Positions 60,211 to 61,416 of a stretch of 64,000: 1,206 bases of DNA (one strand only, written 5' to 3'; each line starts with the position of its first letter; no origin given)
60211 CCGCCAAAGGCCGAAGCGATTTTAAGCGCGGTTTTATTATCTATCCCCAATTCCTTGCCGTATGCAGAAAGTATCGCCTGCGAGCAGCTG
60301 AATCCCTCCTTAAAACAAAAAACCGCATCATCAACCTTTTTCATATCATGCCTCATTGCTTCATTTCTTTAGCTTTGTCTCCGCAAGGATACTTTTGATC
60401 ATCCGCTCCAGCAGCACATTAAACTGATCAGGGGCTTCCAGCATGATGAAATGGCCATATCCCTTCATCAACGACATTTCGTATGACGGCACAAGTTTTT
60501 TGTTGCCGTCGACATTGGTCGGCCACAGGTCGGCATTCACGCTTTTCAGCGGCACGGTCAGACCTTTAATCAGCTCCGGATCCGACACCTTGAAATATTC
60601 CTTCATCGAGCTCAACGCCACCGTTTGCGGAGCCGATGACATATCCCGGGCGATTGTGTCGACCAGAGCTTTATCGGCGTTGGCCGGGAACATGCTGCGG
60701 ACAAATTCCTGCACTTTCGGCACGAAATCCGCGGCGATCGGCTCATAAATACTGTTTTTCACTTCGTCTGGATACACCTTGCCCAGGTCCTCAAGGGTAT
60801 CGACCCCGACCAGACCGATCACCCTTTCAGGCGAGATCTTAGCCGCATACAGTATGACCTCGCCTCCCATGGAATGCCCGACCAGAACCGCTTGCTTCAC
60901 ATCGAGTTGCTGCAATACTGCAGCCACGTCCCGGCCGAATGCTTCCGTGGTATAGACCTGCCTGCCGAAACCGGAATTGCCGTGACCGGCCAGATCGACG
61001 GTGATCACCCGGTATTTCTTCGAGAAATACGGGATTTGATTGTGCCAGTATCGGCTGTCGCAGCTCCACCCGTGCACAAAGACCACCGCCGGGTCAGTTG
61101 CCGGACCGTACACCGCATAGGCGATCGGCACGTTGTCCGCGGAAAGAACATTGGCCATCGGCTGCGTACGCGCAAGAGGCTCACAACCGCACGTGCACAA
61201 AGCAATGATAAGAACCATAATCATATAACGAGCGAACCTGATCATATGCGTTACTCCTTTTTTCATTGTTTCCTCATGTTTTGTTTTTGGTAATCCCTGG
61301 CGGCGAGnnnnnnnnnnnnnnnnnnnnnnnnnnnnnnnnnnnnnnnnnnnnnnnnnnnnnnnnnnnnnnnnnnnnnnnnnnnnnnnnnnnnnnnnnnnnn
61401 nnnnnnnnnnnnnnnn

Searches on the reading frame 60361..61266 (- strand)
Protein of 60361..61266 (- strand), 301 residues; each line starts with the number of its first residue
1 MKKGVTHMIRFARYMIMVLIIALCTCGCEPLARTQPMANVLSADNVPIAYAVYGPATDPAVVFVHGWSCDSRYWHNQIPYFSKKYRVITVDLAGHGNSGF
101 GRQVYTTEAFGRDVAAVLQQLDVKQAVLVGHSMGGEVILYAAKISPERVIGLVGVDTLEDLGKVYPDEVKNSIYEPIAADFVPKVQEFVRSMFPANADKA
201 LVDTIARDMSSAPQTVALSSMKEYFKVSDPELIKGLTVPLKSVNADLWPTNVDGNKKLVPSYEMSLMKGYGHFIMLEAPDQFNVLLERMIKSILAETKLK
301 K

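Call 7: search_protein_families(library=pfam, proteins=[window:60361-61266:-], max_evalue=0.01)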
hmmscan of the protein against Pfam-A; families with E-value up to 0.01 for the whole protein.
window:60361-61266:- (301 aa): 6 families
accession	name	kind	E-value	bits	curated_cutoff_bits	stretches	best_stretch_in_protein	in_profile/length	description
PF00561.26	Abhydrolase_1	-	3.4e-26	92.8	25.8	1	59-195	1-150/245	alpha/beta hydrolase fold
PF12697.13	Abhydrolase_6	-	1.3e-20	75.4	26.3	1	61-282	1-214/217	Alpha/beta hydrolase family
PF12146.15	Hydrolase_4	-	2e-10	40.8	27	1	58-162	4-114/239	Serine aminopeptidase, S33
PF03096.20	Ndr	-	8.3e-05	21.9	23.3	1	85-157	56-132/283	Ndr family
PF05448.18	AXE1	-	0.0047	16.2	21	0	57-96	82-121/321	Acetyl xylan esterase (AXE1)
PF10230.15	LIDHydrolase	-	0.0091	16.2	27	0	103-220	64-182/262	Lipid-droplet associated hydrolase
